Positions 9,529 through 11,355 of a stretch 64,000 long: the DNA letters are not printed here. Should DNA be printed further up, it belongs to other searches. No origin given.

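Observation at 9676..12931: Low-GC two-gene module: DUF262 (GmrSD-like) protein translationally coupled to an SMC/ABC-type ATPase; candidate unnamed defence system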

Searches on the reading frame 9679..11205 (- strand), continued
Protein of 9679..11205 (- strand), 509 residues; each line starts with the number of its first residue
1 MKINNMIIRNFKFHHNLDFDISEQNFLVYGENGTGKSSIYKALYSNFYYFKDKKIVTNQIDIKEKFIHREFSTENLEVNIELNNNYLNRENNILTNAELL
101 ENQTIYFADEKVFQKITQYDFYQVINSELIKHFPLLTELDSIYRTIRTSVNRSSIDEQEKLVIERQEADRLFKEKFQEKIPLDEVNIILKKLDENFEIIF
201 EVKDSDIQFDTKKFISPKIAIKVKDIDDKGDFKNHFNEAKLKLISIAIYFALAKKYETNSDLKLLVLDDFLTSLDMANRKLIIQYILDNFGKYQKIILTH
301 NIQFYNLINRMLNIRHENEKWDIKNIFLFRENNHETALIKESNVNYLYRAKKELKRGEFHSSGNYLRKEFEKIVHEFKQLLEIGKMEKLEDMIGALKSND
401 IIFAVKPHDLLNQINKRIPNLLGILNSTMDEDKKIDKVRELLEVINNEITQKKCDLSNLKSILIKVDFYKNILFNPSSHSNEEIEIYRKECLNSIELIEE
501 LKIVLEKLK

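Call 46: search_protein_families(library=pfam, proteins=[P0040, P0085, P0093, P0097, L018:7995-9878:+, L023:7995-9848:+, L035:7953-9386:+, L081:8001-9482:+, L059:870-3149:+], max_evalue=0.01)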
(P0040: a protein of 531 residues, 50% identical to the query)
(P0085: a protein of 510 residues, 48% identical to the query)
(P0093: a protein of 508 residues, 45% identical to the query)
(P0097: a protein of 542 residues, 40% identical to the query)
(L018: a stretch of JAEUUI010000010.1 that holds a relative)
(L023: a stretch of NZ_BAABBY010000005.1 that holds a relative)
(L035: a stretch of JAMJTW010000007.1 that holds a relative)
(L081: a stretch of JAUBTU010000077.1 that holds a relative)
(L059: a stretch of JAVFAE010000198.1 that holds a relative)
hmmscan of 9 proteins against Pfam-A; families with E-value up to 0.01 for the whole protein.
P0040 (531 aa): 7 families
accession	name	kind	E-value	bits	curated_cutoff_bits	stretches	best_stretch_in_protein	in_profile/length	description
PF02463.25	SMC_N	-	4.4e-16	59.4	40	1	3-323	2-217/220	RecF/RecN/SMC N terminal domain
PF13166.12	AAA_13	-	2e-07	30.6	36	1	248-352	510-618/713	AAA domain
PF13555.12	AAA_29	-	0.00012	22.1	27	1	6-43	4-42/61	P-loop containing region of AAA domain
PF13476.12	AAA_23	-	0.00023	22.3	27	0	5-280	1-177/201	AAA domain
PF13514.12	AAA_27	-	0.00051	20.1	22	1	1-48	1-51/206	AAA domain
PF13304.12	AAA_21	-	0.001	19.6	27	1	28-304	4-299/304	AAA domain, putative AbiEii toxin, Type IV TA system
PF00005.33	ABC_tran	-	0.0053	17.8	25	0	16-58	3-46/137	ABC transporter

P0085 (510 aa): 6 families
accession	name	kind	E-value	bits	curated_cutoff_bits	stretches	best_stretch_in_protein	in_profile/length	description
PF02463.25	SMC_N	-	4e-09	36.6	40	1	3-314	2-216/220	RecF/RecN/SMC N terminal domain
PF13166.12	AAA_13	-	9.5e-08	31.6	36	1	241-342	513-609/713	AAA domain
PF13175.12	AAA_15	-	4.9e-05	23.5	32.1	1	1-221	1-226/374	AAA ATPase domain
PF13555.12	AAA_29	-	8.8e-05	22.6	27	1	5-47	3-46/61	P-loop containing region of AAA domain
PF13514.12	AAA_27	-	0.0018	18.4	22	1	1-46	1-49/206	AAA domain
PF13479.12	AAA_24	-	0.0034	17.7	27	0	23-49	2-28/195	AAA domain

P0093 (508 aa): 8 families
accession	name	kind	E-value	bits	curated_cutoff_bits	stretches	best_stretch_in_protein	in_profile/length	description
PF02463.25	SMC_N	-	1.2e-11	45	40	1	3-309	2-209/220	RecF/RecN/SMC N terminal domain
PF13166.12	AAA_13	-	1e-06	28.2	36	1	248-341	515-599/713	AAA domain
PF13175.12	AAA_15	-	3.5e-06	27.3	32.1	1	1-198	1-191/374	AAA ATPase domain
PF13476.12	AAA_23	-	7.6e-06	27.1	27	0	5-257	1-167/201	AAA domain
PF13555.12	AAA_29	-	3.1e-05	24.1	27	1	10-46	8-46/61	P-loop containing region of AAA domain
PF13304.12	AAA_21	-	0.00018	22.1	27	1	27-298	4-299/304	AAA domain, putative AbiEii toxin, Type IV TA system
PF13514.12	AAA_27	-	0.00096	19.2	22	1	1-47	1-51/206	AAA domain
PF00910.28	RNA_helicase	-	0.0019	19.1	21.5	0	26-60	2-35/105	RNA helicase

P0097 (542 aa): 8 families
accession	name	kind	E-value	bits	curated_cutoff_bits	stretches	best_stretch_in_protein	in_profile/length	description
PF02463.25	SMC_N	-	1.4e-12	48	40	1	3-344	2-216/220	RecF/RecN/SMC N terminal domain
PF13175.12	AAA_15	-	2.8e-06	27.7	32.1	1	1-217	1-200/374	AAA ATPase domain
PF13166.12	AAA_13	-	1.5e-05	24.3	36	1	273-377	513-612/713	AAA domain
PF13514.12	AAA_27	-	0.00011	22.4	22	1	1-61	1-64/206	AAA domain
PF00005.33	ABC_tran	-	0.00012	23.1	25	1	26-83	14-74/137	ABC transporter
PF13555.12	AAA_29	-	0.0002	21.5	27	1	13-44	12-43/61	P-loop containing region of AAA domain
PF13476.12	AAA_23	-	0.00031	21.9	27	0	5-207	1-191/201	AAA domain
PF13304.12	AAA_21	-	0.0026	18.3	27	0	27-44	3-20/304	AAA domain, putative AbiEii toxin, Type IV TA system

L018:7995-9878:+ (627 aa): 5 families
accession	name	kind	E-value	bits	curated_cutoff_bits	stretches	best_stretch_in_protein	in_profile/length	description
PF02463.25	SMC_N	-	8e-17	61.8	40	1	4-368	2-213/220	RecF/RecN/SMC N terminal domain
PF13175.12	AAA_15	-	6.7e-06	26.4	32.1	1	3-238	2-192/374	AAA ATPase domain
PF13555.12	AAA_29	-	9.4e-05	22.5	27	1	5-41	2-38/61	P-loop containing region of AAA domain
PF13304.12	AAA_21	-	0.00019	22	27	0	29-92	3-63/304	AAA domain, putative AbiEii toxin, Type IV TA system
PF13476.12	AAA_23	-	0.00053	21.1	27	0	6-133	1-130/201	AAA domain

L023:7995-9848:+ (617 aa): 6 families
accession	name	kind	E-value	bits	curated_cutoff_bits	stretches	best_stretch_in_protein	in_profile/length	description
PF02463.25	SMC_N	-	1.3e-13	51.3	40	1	4-354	2-205/220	RecF/RecN/SMC N terminal domain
PF13175.12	AAA_15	-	1.1e-08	35.5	32.1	1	3-240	2-183/374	AAA ATPase domain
PF13476.12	AAA_23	-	1.6e-06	29.3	27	1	6-128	1-126/201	AAA domain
PF13166.12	AAA_13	-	4.8e-06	26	36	1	308-361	527-584/713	AAA domain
PF13555.12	AAA_29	-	5.9e-05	23.2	27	1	5-49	2-46/61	P-loop containing region of AAA domain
PF13304.12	AAA_21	-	0.00073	20.1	27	0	30-101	4-63/304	AAA domain, putative AbiEii toxin, Type IV TA system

L035:7953-9386:+ (477 aa): 7 families
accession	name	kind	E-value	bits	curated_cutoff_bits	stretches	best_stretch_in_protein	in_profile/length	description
PF02463.25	SMC_N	-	4.7e-11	43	40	1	19-310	2-204/220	RecF/RecN/SMC N terminal domain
PF13555.12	AAA_29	-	4.9e-05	23.4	27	1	21-61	3-42/61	P-loop containing region of AAA domain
PF13304.12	AAA_21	-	0.0002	22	27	1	44-307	2-302/304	AAA domain, putative AbiEii toxin, Type IV TA system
PF13476.12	AAA_23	-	0.00027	22.1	27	0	21-399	1-198/201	AAA domain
PF00503.26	G-alpha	-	0.00072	19.2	48.8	1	43-181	23-147/333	G-protein alpha subunit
PF00005.33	ABC_tran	-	0.0061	17.6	25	0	41-64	11-34/137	ABC transporter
PF13514.12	AAA_27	-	0.0094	16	22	1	18-62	2-47/206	AAA domain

L081:8001-9482:+ (493 aa): 8 families
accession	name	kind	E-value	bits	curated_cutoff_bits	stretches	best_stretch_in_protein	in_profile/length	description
PF02463.25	SMC_N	-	9.5e-13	48.5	40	1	3-337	2-204/220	RecF/RecN/SMC N terminal domain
PF13476.12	AAA_23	-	4.6e-10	40.9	27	1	5-126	1-123/201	AAA domain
PF13175.12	AAA_15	-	1.8e-09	38.2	32.1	1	1-246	1-162/374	AAA ATPase domain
PF13304.12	AAA_21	-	3.1e-06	27.9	27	1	35-78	4-44/304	AAA domain, putative AbiEii toxin, Type IV TA system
PF13555.12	AAA_29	-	8.3e-06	25.9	27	1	10-55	8-47/61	P-loop containing region of AAA domain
PF13191.12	AAA_16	-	4.6e-05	24.4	32.6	1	24-57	18-52/167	AAA ATPase domain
PF00005.33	ABC_tran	-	0.00078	20.5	25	0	33-57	14-40/137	ABC transporter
PF13514.12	AAA_27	-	0.0063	16.6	22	0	1-54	1-50/206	AAA domain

L059:870-3149:+ (759 aa): 7 families
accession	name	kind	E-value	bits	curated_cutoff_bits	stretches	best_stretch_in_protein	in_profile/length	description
PF02463.25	SMC_N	-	2.5e-12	47.1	40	2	9-51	2-45/220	RecF/RecN/SMC N terminal domain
PF13476.12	AAA_23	-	1.4e-09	39.3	27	1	11-230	1-173/201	AAA domain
PF13304.12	AAA_21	-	1.1e-06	29.3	27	1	34-84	3-56/304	AAA domain, putative AbiEii toxin, Type IV TA system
PF13555.12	AAA_29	-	0.00011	22.3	27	1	19-53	11-45/61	P-loop containing region of AAA domain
PF13175.12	AAA_15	-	0.00096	19.3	32.1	0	8-489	2-304/374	AAA ATPase domain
PF00503.26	G-alpha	-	0.00096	18.8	48.8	1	32-245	23-152/333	G-protein alpha subunit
PF00005.33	ABC_tran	-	0.0011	20.1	25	1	29-79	10-67/137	ABC transporter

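Call 49: search_protein_families(library=padloc, proteins=[L023:4164-7976:+, L023:7995-9848:+, L035:4205-7963:+, L035:7953-9386:+, L081:4189-8004:+, L081:8001-9482:+, L058:6513-7910:+, L058:8001-9485:+], max_evalue=0.001)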
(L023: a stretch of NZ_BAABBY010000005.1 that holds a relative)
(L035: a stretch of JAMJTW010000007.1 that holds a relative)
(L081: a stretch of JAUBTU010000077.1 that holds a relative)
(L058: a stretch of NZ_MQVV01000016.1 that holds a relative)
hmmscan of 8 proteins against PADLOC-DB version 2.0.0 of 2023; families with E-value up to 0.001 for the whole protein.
L023:4164-7976:+ (1270 aa): 38 families (the best 25 are shown)
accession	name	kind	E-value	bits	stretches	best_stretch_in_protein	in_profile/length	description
PDLC03612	REase_MTase_IIG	-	3.2e-202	672.8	1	1-1047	1-1047/1247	Type IIG restriction enzyme-methyltransferase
PDLC03604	REase_MTase_IIG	-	4.2e-30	102.5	2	796-955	499-661/1011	Type IIG restriction enzyme-methyltransferase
PDLC03596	REase_MTase_IIG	-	6.4e-28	95.3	2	777-952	658-829/1148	Type IIG restriction enzyme-methyltransferase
PDLC03348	MTase_II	-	1.5e-27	94.5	2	1018-1168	536-679/727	Type II methyltransferase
PDLC03601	REase_MTase_IIG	-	7.4e-27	91.6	3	833-947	670-786/1110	Type IIG restriction enzyme-methyltransferase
PDLC02643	DrmMI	-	1e-22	77.9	1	544-896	597-935/1347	DrmMI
PDLC02521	PglX|PglXI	-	4.5e-22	75.9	2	836-935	481-583/1174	PglX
PDLC02638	DrmMI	-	1.3e-18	64.6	1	544-890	595-931/935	DrmMI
PDLC03629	REase_MTase_IIG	-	2.6e-17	60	1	754-946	494-693/1182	Type IIG restriction enzyme-methyltransferase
PDLC03600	REase_MTase_IIG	-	9.9e-17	58.2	1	837-930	497-590/1205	Type IIG restriction enzyme-methyltransferase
PDLC02527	PglX|PglXI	-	3.2e-16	56.3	1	837-946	557-663/1332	PglX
PDLC02525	PglX|PglXI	-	3.9e-15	53.5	2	836-915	455-534/607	PglX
PDLC03609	REase_MTase_IIG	-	1.7e-14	50.6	2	810-932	535-654/1066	Type IIG restriction enzyme-methyltransferase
PDLC03313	MTase_II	-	2.1e-14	51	1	836-921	144-231/563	Type II methyltransferase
PDLC03335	MTase_II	-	5.3e-14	49.8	1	836-955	195-318/607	Type II methyltransferase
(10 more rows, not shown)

L023:7995-9848:+ (617 aa): 35 families (the best 25 are shown)
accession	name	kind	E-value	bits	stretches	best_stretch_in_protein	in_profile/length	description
PDLC04135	mad3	-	5.6e-17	60.3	1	3-352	1-328/374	mads_3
PDLC02730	PbeC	-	3e-10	37.5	1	3-98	2-101/651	PbeC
PDLC03859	LmuB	-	7.9e-10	36.5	2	3-140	4-118/611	-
PDLC03878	NsnB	-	2.1e-08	32.4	1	4-169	2-125/345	-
PDLC04213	HEC-02A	-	5.6e-08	30.7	1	3-110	2-113/337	-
PDLC02714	PbeC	-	1.1e-07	29.1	1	3-53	2-53/651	PbeC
PDLC00271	PtuA1|PtuA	-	1.9e-07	29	1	3-121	2-122/421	AAA ATPase domain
PDLC02722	PbeC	-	3.1e-07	27.4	1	3-95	2-92/643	PbeC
PDLC04891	PDC-S06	-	4.1e-07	26.8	1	288-359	629-697/858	-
PDLC02750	PbeC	-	5.5e-07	26.5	1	3-96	2-93/629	PbeC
PDLC00278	PtuA1|PtuA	-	1.2e-06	26.1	1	3-54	2-52/436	AAA ATPase domain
PDLC02741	PbeC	-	2.5e-06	24.3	1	4-49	3-56/644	PbeC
PDLC00298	PtuA1|PtuA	-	2.6e-06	24.7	1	3-49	2-47/423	AAA ATPase domain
PDLC02335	AbiLi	-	3.4e-06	24.3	1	4-354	50-243/326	AbiLi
PDLC04893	PDC-S06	-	6.3e-06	22.9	0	18-40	90-113/862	-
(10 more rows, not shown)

L035:4205-7963:+ (1252 aa): 40 families (the best 25 are shown)
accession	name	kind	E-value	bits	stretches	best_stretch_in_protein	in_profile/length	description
PDLC03612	REase_MTase_IIG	-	6.7e-187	622.1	2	451-1189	506-1241/1247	Type IIG restriction enzyme-methyltransferase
PDLC03604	REase_MTase_IIG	-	7.8e-72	240.7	2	709-1124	517-919/1011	Type IIG restriction enzyme-methyltransferase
PDLC03335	MTase_II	-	3.3e-58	195.8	1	726-1138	191-572/607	Type II methyltransferase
PDLC03629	REase_MTase_IIG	-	1.7e-49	166.6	3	897-1138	725-966/1182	Type IIG restriction enzyme-methyltransferase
PDLC03226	MTase_II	-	3.6e-39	132.8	2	728-1175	126-568/579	Type II methyltransferase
PDLC03609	REase_MTase_IIG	-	4.8e-35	118.6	2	711-1138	542-929/1066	Type IIG restriction enzyme-methyltransferase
PDLC02529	PglX|PglXI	-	5e-33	111.9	2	728-1115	353-728/1189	PglX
PDLC03596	REase_MTase_IIG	-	7e-33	111.7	2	712-1183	696-1132/1148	Type IIG restriction enzyme-methyltransferase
PDLC02643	DrmMI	-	1.5e-29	100.5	2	428-789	556-932/1347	DrmMI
PDLC03313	MTase_II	-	1.6e-28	97.6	1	730-1154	144-532/563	Type II methyltransferase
PDLC03601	REase_MTase_IIG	-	4.6e-27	92.3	1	523-1143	495-1058/1110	Type IIG restriction enzyme-methyltransferase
PDLC02638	DrmMI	-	8e-18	62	1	451-783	596-928/935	DrmMI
PDLC03613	REase_MTase_IIG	-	6.2e-16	55.2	2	388-760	430-778/1250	Type IIG restriction enzyme-methyltransferase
PDLC03348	MTase_II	-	3.1e-15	53.7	2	423-474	216-267/727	Type II methyltransferase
PDLC03267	MTase_II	-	6.8e-15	53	1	729-859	105-242/539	Type II methyltransferase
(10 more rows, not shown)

L035:7953-9386:+ (477 aa): 21 families
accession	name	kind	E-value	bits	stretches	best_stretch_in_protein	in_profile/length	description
PDLC00278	PtuA1|PtuA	-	3.3e-09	34.5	1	17-68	1-50/436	AAA ATPase domain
PDLC00271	PtuA1|PtuA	-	6.3e-08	30.6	1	18-77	2-59/421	AAA ATPase domain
PDLC04135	mad3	-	1.6e-07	29.2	1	18-68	1-50/374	mads_3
PDLC03861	LmuB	-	7.9e-07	25.4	1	16-61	207-251/1213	-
PDLC00267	PtuA1|PtuA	-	4.2e-06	24.1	1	17-63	1-45/438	AAA ATPase domain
PDLC00277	PtuA1|PtuA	-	6.2e-06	23.7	1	17-63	1-45/423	AAA ATPase domain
PDLC02753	PbeC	-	7.8e-06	22.5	1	18-71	2-59/648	PbeC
PDLC00310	PtuA1|PtuA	-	1e-05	22.8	1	17-63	1-45/443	AAA ATPase domain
PDLC04177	HEC-01A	-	1.1e-05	22.7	1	19-66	5-51/393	-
PDLC02335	AbiLi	-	1.4e-05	22.3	1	19-384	50-295/326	AbiLi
PDLC00298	PtuA1|PtuA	-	1.5e-05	22.2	1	17-63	1-45/423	AAA ATPase domain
PDLC00279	PtuA1|PtuA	-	2e-05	21.9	1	18-82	5-67/416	AAA ATPase domain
PDLC00304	PtuA1|PtuA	-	4.6e-05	20.8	1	19-70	12-68/444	AAA ATPase domain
PDLC02747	PbeC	-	9.9e-05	19.4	0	17-61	1-46/632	PbeC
PDLC02739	PbeC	-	0.00014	18.7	1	18-62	2-49/644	PbeC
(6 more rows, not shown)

L081:4189-8004:+ (1271 aa): 58 families (the best 25 are shown)
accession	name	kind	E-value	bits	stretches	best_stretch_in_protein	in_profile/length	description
PDLC03601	REase_MTase_IIG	-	1.5e-107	358.8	3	623-1146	498-1056/1110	Type IIG restriction enzyme-methyltransferase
PDLC03596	REase_MTase_IIG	-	4e-99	331.1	2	620-1188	578-1130/1148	Type IIG restriction enzyme-methyltransferase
PDLC03612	REase_MTase_IIG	-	4.9e-87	291.3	2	781-1161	805-1204/1247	Type IIG restriction enzyme-methyltransferase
PDLC03609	REase_MTase_IIG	-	1.7e-67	226.1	2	781-1163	556-946/1066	Type IIG restriction enzyme-methyltransferase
PDLC03313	MTase_II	-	4.1e-48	162.3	1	734-1158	104-531/563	Type II methyltransferase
PDLC03604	REase_MTase_IIG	-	2e-46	156.6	2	781-1202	533-994/1011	Type IIG restriction enzyme-methyltransferase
PDLC03226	MTase_II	-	1.7e-31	107.5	2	781-896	127-242/579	Type II methyltransferase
PDLC03250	MTase_II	-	3.7e-28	96.7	1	782-1120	340-684/775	Type II methyltransferase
PDLC03245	MTase_II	-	1.4e-25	87.9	1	782-1117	158-505/577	Type II methyltransferase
PDLC02643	DrmMI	-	2.5e-25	86.5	2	479-649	547-690/1347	DrmMI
PDLC03335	MTase_II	-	5.7e-25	86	1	776-892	189-308/607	Type II methyltransferase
PDLC03235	MTase_II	-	1.1e-22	78.6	1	780-960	244-430/648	Type II methyltransferase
PDLC02529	PglX|PglXI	-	3.5e-20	69.4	2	632-1123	271-731/1189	PglX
PDLC03628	REase_MTase_IIG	-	2.9e-18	63.4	2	550-690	491-631/1100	Type IIG restriction enzyme-methyltransferase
PDLC03629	REase_MTase_IIG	-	1.2e-17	61.1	2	781-989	569-786/1182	Type IIG restriction enzyme-methyltransferase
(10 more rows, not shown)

L081:8001-9482:+ (493 aa): 63 families (the best 25 are shown)
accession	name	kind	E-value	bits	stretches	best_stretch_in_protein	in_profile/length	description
PDLC04135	mad3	-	6.5e-13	47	1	2-93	1-94/374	mads_3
PDLC02335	AbiLi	-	7.6e-10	36.3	1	3-64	50-106/326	AbiLi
PDLC03859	LmuB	-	1.7e-09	35.4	2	1-60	3-56/611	-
PDLC03865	LmuB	-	4.9e-09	33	1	1-86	1-89/1007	-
PDLC02739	PbeC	-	7.1e-09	32.9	1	1-55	1-53/644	PbeC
PDLC02714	PbeC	-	8.5e-09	32.8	1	1-63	1-58/651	PbeC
PDLC00292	PtuA1|PtuA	-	1.1e-08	31.9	1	3-89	309-395/726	AAA ATPase domain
PDLC02979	AriA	-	2.8e-08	31.9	1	1-175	1-87/373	-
PDLC02750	PbeC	-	3.7e-08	30.4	1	1-68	1-65/629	PbeC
PDLC02730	PbeC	-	5.8e-08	29.9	1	1-53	1-51/651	PbeC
PDLC02753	PbeC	-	1.6e-07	28.1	1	1-54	1-53/648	PbeC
PDLC02336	AbiLi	-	6e-07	27.3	1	5-59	4-53/340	AbiLi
PDLC02756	PbeC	-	8.8e-07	26.3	1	1-52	1-53/643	PbeC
PDLC00070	GajA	-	1e-06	25.7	1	1-58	1-50/596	AAA ATPase domain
PDLC02722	PbeC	-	1e-06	25.7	1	1-71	1-68/643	PbeC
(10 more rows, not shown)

L058:6513-7910:+ (465 aa): 5 families
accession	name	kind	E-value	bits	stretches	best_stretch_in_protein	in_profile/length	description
PDLC03877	NsnA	-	6.5e-22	76.3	1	25-310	62-323/385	-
PDLC03418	REase_II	-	4.6e-15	53.6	2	390-462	307-371/372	Type II restriction enzyme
PDLC04027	PD-T4-2_A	-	8.1e-14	49.4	1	26-251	50-260/363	-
PDLC02695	Orf5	-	0.00023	17.7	1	66-189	70-192/601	Orf5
PDLC03478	REase_II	-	0.00085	17.1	0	378-460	80-158/219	Type II restriction enzyme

L058:8001-9485:+ (494 aa): 33 families (the best 25 are shown)
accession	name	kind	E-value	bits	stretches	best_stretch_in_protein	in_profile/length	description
PDLC04135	mad3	-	2.5e-11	41.8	2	2-100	1-96/374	mads_3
PDLC03865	LmuB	-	1.5e-10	38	2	264-347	908-997/1007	-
PDLC02335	AbiLi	-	1.9e-07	28.5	1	25-329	77-238/326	AbiLi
PDLC00090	GajA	-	2.3e-07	27.9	1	1-99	1-97/659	AAA ATPase domain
PDLC02979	AriA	-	2.7e-07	28.7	1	1-129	1-143/373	-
PDLC00091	GajA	-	2.9e-07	27.7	1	1-79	1-84/627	AAA ATPase domain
PDLC00268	PtuA1|PtuA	-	6e-07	27.2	1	3-84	5-85/411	AAA ATPase domain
PDLC03878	NsnB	-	9.1e-07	26.9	1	3-330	2-279/345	-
PDLC00271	PtuA1|PtuA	-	2.2e-06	25.5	1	1-78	1-82/421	AAA ATPase domain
PDLC00298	PtuA1|PtuA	-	3.4e-06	24.4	1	1-68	1-67/423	AAA ATPase domain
PDLC02980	AriA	-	1.2e-05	23.5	1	28-75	3-63/304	-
PDLC04886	PDC-S06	-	1.7e-05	21.9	1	3-50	2-51/727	-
PDLC00279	PtuA1|PtuA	-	2.7e-05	21.5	1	1-81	4-83/416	AAA ATPase domain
PDLC04176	HEC-01A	-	3.3e-05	21.4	0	1-55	1-53/371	-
PDLC00278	PtuA1|PtuA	-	6.9e-05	20.3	1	1-64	1-64/436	AAA ATPase domain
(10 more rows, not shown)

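Call 64: find_encoding_contigs(protein=P0024, flank=8000, max_places=1)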
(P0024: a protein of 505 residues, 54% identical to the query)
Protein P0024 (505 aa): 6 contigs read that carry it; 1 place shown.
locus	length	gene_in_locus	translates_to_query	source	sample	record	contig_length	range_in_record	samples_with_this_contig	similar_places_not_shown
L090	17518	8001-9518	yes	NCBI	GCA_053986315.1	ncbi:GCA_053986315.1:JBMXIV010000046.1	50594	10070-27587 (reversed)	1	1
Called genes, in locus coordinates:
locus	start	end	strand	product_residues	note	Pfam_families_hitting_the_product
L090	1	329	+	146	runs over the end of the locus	PF13424:TPR_12 (faint), PF00515:TPR_1 (faint), PF13181:TPR_8 (faint)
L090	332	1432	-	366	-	-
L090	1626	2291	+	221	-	PF00027:cNMP_binding (weak), PF13545:HTH_Crp_2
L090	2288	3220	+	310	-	-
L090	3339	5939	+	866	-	PF18764:nos_propeller, PF13473:Cupredoxin_1 (weak), PF00034:Cytochrom_C (weak)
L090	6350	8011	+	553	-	PF03235:GmrSD_N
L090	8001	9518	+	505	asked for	PF02463:SMC_N, PF13175:AAA_15 (weak)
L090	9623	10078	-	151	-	PF13442:Cytochrome_CBB3, PF00034:Cytochrom_C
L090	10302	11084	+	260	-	-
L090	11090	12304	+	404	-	PF13229:Beta_helix, PF05048:NosD, PF13229:Beta_helix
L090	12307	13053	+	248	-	PF13534:Fer4_17 (faint), PF25160:LdpA_Fe-S-bd (faint), PF00037:Fer4 (weak), PF12797:Fer4_2 (faint), PF12838:Fer4_7, PF13187:Fer4_9 (weak), PF12838:Fer4_7 (weak), PF00037:Fer4 (weak), +6 more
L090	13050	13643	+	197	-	-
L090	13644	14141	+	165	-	PF00034:Cytochrom_C (faint), PF13442:Cytochrome_CBB3 (weak)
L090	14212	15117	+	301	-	PF12801:Fer4_5, PF00037:Fer4 (faint), PF13187:Fer4_9 (faint), PF12801:Fer4_5, PF12838:Fer4_7 (weak)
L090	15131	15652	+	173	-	PF13426:PAS_9, PF00989:PAS, PF08447:PAS_3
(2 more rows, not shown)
